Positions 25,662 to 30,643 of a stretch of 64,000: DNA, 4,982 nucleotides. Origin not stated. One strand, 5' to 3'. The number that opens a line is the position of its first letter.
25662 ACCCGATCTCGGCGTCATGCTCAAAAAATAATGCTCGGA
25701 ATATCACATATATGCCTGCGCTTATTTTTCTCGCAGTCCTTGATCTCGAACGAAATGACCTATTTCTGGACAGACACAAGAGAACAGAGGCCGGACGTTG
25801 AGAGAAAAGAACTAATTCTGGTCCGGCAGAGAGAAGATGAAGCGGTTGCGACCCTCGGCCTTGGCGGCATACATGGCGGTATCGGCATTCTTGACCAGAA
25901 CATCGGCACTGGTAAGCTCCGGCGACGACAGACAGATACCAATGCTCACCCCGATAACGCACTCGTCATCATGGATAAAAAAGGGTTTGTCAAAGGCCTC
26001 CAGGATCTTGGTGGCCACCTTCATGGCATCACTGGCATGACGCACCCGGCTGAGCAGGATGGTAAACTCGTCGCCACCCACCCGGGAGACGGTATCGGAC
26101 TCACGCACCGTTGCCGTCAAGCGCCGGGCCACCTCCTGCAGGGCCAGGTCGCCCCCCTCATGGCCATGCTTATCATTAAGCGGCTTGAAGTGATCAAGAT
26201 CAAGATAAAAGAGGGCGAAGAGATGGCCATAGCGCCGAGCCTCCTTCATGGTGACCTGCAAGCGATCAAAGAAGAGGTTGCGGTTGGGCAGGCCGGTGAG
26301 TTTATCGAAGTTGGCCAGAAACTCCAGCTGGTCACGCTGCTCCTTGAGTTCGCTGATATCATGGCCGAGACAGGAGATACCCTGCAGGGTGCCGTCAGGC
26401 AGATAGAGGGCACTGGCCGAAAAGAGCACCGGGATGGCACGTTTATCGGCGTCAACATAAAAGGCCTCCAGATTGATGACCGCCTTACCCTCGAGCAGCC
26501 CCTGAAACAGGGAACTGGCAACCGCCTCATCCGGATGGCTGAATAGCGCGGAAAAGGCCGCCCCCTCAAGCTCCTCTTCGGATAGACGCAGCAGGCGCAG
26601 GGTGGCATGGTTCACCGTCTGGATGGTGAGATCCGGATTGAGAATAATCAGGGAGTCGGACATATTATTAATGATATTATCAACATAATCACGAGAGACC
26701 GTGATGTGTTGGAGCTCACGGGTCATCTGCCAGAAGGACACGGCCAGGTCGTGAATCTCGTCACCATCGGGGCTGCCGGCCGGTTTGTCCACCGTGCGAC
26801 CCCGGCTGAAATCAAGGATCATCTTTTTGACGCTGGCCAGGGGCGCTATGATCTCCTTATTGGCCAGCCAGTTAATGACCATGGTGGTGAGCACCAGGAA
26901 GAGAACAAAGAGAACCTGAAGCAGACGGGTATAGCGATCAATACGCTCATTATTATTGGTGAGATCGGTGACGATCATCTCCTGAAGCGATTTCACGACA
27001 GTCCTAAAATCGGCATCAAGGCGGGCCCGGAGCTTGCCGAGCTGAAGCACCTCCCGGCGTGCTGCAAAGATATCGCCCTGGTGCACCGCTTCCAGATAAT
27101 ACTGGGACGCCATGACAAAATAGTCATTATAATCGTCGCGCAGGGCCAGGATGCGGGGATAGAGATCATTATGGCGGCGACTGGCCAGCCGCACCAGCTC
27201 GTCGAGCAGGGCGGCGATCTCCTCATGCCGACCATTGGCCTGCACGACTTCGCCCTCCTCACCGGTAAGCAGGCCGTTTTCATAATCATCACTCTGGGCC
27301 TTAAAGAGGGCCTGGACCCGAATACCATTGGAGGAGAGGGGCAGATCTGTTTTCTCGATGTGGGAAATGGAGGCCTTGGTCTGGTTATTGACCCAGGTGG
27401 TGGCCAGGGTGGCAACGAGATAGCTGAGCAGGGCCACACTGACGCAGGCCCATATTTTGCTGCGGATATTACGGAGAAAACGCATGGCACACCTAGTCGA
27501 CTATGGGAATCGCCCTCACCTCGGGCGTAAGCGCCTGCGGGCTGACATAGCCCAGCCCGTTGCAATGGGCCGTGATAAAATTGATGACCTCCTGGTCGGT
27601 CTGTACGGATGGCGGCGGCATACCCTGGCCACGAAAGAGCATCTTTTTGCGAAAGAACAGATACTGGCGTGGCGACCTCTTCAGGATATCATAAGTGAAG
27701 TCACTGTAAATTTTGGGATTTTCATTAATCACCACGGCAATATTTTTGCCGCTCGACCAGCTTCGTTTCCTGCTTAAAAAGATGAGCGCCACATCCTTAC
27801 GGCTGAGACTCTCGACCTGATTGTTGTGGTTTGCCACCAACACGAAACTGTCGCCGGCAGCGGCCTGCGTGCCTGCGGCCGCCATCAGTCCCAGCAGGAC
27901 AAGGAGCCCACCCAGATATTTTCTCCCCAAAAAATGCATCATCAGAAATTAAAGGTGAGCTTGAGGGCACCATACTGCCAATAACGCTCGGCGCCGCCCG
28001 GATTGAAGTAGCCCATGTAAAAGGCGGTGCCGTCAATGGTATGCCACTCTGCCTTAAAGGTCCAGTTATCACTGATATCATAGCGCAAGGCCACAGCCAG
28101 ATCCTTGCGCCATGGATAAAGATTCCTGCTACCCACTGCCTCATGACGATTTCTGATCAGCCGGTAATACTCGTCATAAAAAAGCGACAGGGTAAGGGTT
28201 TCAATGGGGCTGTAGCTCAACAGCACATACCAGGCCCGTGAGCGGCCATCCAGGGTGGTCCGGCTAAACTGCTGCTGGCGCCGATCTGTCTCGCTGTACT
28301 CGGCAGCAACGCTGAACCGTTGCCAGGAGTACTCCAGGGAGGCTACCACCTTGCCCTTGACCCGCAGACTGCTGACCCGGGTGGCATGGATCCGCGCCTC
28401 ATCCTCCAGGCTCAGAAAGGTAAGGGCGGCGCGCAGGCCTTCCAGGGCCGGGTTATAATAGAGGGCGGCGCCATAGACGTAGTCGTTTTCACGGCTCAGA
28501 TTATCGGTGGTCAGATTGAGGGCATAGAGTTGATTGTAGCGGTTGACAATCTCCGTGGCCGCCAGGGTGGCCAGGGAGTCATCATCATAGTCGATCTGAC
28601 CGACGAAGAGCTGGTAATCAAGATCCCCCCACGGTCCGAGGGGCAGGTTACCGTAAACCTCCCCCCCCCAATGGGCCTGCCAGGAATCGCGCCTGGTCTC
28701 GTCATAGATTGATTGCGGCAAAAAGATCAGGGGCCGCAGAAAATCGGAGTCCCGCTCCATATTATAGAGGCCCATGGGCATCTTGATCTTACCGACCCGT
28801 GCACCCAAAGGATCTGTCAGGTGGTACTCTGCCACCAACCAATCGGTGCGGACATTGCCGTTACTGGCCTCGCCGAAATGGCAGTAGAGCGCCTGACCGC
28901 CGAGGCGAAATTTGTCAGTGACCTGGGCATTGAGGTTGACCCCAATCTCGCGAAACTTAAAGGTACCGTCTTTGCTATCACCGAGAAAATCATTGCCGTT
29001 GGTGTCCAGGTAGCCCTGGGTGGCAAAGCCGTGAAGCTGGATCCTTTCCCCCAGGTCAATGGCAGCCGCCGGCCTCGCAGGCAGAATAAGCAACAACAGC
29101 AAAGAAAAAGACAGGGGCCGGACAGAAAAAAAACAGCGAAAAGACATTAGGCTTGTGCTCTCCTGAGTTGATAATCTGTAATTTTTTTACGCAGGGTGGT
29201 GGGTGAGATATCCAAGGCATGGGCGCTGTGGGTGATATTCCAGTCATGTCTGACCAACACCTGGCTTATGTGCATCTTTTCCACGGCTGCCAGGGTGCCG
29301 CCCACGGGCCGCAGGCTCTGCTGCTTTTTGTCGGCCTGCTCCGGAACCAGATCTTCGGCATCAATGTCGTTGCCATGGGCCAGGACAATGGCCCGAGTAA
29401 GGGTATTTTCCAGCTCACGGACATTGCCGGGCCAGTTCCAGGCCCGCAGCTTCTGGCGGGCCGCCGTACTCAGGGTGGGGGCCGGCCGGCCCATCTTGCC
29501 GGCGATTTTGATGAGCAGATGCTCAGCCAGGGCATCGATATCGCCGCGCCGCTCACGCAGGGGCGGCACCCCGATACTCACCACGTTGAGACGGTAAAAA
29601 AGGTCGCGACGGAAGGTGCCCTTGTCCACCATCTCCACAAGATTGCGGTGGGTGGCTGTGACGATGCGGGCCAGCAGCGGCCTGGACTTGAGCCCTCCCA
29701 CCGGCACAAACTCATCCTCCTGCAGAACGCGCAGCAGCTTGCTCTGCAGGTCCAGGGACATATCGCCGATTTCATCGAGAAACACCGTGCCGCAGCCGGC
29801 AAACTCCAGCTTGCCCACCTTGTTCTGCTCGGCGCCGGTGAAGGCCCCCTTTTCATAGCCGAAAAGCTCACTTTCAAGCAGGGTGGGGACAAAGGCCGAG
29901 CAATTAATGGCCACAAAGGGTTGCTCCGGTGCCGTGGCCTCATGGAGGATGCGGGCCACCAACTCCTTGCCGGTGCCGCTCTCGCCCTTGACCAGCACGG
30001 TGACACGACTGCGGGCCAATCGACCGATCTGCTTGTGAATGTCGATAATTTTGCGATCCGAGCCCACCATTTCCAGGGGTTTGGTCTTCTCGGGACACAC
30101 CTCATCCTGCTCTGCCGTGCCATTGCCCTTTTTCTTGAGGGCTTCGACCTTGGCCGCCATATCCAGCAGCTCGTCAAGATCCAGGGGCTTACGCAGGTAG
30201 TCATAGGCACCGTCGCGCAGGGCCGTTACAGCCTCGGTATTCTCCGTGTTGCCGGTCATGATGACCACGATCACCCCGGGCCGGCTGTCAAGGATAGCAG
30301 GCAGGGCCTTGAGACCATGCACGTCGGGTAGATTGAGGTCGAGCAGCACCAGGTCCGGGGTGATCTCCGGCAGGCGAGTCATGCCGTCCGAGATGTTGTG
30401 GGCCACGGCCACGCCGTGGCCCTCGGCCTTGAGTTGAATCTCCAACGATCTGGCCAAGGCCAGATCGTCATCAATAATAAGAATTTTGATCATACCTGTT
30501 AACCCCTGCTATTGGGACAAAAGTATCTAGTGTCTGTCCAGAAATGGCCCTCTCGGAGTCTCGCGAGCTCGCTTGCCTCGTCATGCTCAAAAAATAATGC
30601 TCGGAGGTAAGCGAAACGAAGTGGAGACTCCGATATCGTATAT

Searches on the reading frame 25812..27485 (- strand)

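Call 8: search_protein_families(library=pfam, proteins=[window:25812-27485:-], max_evalue=0.001)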
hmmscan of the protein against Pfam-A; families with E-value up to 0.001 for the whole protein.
window:25812-27485:- (557 aa): 5 families
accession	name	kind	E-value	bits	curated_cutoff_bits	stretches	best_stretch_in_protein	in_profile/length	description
PF00990.26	GGDEF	-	1.2e-47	162.1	23.8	1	391-548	1-161/161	Diguanylate cyclase, GGDEF domain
PF08448.16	PAS_4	-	1.3e-13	51.6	23.1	1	273-381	2-109/110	PAS fold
PF00989.32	PAS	-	1.6e-11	44.6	22.6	1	268-377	3-113/113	PAS fold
PF13426.13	PAS_9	-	6e-11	43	27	1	277-379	2-103/103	PAS domain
PF13188.13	PAS_8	-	0.00061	20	21.8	0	270-311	5-43/65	PAS domain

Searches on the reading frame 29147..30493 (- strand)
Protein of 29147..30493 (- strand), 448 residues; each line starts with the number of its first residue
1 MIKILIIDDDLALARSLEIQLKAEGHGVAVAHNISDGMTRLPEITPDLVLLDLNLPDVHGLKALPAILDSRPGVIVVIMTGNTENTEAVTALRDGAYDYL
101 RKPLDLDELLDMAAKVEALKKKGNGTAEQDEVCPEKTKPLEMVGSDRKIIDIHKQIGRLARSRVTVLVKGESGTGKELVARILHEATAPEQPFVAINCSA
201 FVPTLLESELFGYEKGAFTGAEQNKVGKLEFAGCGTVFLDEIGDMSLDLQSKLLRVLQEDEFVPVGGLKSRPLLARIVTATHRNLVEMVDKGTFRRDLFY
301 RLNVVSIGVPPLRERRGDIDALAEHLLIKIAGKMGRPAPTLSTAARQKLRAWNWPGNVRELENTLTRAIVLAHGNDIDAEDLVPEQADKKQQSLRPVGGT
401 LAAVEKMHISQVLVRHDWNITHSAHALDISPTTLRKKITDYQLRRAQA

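Call 8: search_protein_families(library=pfam, proteins=[window:29147-30493:-], max_evalue=0.001)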
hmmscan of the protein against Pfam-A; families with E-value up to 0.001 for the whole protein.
window:29147-30493:- (448 aa): 8 families
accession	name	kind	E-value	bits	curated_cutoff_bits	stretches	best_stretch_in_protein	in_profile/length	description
PF00158.32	Sigma54_activat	-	1.3e-62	210.9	20.2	1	143-307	2-167/168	Sigma-54 interaction domain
PF00072.30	Response_reg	-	1.3e-23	83.7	30.2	1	4-112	1-109/111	Response regulator receiver domain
PF25601.1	AAA_lid_14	-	3e-23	81.9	27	1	313-393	1-81/87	AAA+ ATPase lid domain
PF14532.12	Sigma54_activ_2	-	5.3e-19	69.3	25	1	143-312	1-138/138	Sigma-54 interaction domain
PF02954.25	HTH_8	-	1.5e-11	44.2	22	1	400-441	1-42/42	Bacterial regulatory protein, Fis family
PF07728.20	AAA_5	-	1.9e-06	28.4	22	1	166-268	2-103/139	AAA domain (dynein-related subfamily)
PF07724.20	AAA_2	-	0.00016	22.2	27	0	163-259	3-101/166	AAA domain (Cdc48 subfamily)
PF13191.12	AAA_16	-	0.00059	20.8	32.6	0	142-217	2-85/167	AAA ATPase domain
